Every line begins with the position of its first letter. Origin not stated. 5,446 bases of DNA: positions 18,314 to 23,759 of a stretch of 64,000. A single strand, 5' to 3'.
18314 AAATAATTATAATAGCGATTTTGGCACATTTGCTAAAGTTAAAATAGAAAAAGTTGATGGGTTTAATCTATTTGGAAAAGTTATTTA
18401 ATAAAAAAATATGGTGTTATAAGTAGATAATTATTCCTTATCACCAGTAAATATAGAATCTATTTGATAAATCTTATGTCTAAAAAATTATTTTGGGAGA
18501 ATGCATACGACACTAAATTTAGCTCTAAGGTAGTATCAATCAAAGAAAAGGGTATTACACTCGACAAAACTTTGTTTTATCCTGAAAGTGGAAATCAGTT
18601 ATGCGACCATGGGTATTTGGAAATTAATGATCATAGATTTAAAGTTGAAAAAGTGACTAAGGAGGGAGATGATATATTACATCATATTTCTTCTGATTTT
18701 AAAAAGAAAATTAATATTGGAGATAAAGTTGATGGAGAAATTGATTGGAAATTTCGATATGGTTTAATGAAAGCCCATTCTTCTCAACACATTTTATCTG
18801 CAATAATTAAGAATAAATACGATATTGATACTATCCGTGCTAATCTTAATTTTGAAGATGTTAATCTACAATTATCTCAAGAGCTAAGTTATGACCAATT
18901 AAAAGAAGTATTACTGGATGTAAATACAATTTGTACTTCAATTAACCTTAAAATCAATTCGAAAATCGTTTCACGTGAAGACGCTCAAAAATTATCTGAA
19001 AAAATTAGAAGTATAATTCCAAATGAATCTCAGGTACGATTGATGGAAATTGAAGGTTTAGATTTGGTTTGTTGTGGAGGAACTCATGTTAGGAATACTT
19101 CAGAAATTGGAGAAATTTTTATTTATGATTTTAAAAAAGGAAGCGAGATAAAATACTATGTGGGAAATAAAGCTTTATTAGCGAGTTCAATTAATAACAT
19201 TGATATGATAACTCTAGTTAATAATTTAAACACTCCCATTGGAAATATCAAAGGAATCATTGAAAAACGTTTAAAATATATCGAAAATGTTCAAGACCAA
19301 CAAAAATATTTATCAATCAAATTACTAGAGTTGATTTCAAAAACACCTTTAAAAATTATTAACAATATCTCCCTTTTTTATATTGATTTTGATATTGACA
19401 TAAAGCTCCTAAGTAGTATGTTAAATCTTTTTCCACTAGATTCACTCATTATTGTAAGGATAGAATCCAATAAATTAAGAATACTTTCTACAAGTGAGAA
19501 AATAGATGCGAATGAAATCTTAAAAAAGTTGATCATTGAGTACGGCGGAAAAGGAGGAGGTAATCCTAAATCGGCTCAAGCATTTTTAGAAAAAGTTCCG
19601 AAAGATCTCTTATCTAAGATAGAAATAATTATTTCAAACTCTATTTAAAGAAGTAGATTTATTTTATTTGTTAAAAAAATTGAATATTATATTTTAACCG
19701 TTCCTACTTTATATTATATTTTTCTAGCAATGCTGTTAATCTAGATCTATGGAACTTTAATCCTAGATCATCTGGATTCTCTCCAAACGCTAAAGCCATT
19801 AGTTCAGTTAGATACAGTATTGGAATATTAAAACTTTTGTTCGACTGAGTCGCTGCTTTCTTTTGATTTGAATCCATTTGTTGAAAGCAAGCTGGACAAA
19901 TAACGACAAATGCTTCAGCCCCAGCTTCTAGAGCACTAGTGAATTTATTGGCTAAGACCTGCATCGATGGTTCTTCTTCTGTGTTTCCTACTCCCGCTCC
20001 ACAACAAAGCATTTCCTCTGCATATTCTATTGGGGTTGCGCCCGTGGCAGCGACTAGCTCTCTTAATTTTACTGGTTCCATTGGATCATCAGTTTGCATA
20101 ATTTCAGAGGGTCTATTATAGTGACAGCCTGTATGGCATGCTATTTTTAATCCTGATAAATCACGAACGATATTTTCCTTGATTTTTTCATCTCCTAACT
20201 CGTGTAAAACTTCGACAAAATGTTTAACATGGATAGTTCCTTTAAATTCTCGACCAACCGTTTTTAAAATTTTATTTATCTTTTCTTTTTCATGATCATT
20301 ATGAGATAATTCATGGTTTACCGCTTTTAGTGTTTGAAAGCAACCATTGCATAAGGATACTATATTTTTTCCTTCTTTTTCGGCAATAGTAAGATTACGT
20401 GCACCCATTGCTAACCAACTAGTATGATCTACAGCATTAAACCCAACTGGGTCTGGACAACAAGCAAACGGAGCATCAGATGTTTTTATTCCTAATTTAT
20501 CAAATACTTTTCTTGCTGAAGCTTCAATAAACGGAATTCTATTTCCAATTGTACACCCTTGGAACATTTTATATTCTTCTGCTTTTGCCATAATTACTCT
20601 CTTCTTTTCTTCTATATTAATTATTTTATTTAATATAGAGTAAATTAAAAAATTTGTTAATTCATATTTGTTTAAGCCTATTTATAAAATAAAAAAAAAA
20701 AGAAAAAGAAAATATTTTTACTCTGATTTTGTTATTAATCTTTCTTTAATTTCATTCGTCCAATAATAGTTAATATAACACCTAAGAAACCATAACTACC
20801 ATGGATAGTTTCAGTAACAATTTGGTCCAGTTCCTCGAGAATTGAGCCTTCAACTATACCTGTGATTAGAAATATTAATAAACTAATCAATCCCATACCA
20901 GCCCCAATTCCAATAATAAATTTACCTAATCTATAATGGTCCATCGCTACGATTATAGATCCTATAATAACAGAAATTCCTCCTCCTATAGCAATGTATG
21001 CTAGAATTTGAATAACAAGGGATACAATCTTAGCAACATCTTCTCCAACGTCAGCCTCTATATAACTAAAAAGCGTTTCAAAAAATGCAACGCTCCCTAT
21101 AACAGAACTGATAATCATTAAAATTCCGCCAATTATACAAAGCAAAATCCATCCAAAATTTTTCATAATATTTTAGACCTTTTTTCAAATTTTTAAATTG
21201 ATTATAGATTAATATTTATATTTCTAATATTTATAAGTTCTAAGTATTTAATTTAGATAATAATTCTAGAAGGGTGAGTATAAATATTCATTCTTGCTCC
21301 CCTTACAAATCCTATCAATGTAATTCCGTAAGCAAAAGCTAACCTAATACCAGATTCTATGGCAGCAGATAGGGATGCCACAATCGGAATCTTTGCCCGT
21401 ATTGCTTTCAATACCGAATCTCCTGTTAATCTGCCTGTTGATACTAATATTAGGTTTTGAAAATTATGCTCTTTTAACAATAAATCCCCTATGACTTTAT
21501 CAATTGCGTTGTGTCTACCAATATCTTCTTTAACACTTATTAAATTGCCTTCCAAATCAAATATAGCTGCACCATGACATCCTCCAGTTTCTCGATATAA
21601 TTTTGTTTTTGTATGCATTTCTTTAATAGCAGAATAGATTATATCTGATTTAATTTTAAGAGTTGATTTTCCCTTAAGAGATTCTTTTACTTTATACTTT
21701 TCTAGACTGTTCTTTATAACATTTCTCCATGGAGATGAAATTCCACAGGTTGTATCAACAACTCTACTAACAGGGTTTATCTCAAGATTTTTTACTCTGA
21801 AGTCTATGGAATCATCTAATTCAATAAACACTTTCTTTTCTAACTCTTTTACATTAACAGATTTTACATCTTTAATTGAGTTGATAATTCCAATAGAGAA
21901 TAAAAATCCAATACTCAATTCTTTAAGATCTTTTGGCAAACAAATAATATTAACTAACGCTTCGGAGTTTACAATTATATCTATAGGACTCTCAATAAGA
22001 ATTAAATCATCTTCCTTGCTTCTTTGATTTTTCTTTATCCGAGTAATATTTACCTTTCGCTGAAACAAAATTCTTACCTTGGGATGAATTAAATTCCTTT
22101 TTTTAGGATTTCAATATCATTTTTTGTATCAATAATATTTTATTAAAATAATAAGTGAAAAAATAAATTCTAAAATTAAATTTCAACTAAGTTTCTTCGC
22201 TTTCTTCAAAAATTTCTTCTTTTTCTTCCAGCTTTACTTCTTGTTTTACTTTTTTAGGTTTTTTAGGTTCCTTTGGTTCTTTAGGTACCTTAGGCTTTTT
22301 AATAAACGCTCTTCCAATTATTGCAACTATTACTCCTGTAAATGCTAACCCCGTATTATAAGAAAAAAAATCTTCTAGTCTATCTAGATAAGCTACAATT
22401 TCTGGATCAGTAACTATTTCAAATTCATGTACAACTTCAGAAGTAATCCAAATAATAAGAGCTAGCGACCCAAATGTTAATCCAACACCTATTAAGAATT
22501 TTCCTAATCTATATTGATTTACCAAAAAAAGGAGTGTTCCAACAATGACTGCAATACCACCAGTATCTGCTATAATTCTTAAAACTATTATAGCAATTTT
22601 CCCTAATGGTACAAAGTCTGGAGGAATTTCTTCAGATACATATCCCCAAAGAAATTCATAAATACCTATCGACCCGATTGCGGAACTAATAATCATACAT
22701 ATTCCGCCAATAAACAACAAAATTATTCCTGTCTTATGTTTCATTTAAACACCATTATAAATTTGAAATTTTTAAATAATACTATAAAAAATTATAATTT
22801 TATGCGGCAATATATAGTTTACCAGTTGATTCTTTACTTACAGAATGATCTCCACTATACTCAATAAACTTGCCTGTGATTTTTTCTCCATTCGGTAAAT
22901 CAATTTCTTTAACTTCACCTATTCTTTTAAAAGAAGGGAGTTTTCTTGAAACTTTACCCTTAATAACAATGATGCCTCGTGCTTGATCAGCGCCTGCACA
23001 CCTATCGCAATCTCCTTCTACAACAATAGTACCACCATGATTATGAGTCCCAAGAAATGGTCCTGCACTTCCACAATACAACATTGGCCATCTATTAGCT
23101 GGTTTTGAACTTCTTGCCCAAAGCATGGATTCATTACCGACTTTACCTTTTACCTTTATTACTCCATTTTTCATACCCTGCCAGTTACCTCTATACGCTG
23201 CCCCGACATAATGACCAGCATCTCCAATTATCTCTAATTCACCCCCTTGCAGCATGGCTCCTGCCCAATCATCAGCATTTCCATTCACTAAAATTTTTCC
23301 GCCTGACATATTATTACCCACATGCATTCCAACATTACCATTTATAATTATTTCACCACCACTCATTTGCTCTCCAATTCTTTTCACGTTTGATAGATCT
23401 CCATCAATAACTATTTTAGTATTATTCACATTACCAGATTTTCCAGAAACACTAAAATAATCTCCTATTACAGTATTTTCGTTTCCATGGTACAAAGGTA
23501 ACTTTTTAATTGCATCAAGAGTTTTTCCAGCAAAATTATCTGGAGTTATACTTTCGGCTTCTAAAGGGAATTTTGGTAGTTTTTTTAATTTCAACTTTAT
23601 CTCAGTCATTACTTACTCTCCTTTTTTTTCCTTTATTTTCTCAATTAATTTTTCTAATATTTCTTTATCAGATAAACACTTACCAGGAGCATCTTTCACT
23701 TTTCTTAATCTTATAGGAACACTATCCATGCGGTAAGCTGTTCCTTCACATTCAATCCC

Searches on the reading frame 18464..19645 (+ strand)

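Call 49: search_protein_families(library=pfam, proteins=[window:18464-19645:+], max_evalue=0.00001)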
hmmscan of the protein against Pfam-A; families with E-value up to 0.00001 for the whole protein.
window:18464-19645:+ (394 aa): 3 families
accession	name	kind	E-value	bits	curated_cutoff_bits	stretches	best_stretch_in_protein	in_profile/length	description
PF01411.24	tRNA-synt_2c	-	7.5e-16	58.2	30.3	1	15-96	471-551/552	tRNA synthetases class II (A)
PF07973.19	tRNA_SAD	-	3.8e-08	33.6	24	1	191-229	1-36/44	Threonyl and Alanyl tRNA synthetase second additional domain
PF02272.25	DHHA1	-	1.4e-06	29.1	25.9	1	330-377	36-85/102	DHHA1 domain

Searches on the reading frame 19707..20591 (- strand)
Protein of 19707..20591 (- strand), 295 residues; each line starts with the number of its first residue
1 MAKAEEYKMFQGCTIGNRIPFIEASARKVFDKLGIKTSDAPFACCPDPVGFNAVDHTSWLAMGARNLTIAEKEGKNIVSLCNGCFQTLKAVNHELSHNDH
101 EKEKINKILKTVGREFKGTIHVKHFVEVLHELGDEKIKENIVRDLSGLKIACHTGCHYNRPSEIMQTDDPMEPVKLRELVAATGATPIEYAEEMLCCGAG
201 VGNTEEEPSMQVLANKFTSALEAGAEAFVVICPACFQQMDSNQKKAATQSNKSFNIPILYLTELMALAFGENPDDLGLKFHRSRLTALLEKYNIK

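Call 49: search_protein_families(library=pfam, proteins=[window:19707-20591:-], max_evalue=0.00001)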
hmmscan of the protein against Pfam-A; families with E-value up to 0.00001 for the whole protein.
window:19707-20591:- (295 aa): 1 family
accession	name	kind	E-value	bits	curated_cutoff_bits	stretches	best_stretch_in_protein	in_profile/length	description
PF02754.22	CCG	-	3e-25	88.6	20.6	2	150-239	1-84/85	Cysteine-rich domain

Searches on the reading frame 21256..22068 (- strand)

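Call 49: search_protein_families(library=pfam, proteins=[window:21256-22068:-], max_evalue=0.00001)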
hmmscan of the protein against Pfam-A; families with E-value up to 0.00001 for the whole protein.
window:21256-22068:- (271 aa): 1 family
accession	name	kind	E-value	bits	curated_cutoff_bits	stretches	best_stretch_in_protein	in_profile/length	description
PF02634.21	FdhD-NarQ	-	3.7e-68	230.2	27.2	1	25-269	2-236/237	FdhD/NarQ family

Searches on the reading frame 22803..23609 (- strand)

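Call 49: search_protein_families(library=pfam, proteins=[window:22803-23609:-], max_evalue=0.00001)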
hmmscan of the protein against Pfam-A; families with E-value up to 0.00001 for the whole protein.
window:22803-23609:- (269 aa): 1 family
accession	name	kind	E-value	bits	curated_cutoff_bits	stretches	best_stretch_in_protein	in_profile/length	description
PF01493.24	GXGXG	-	1.7e-08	34.7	32.5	0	63-110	120-164/190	GXGXG motif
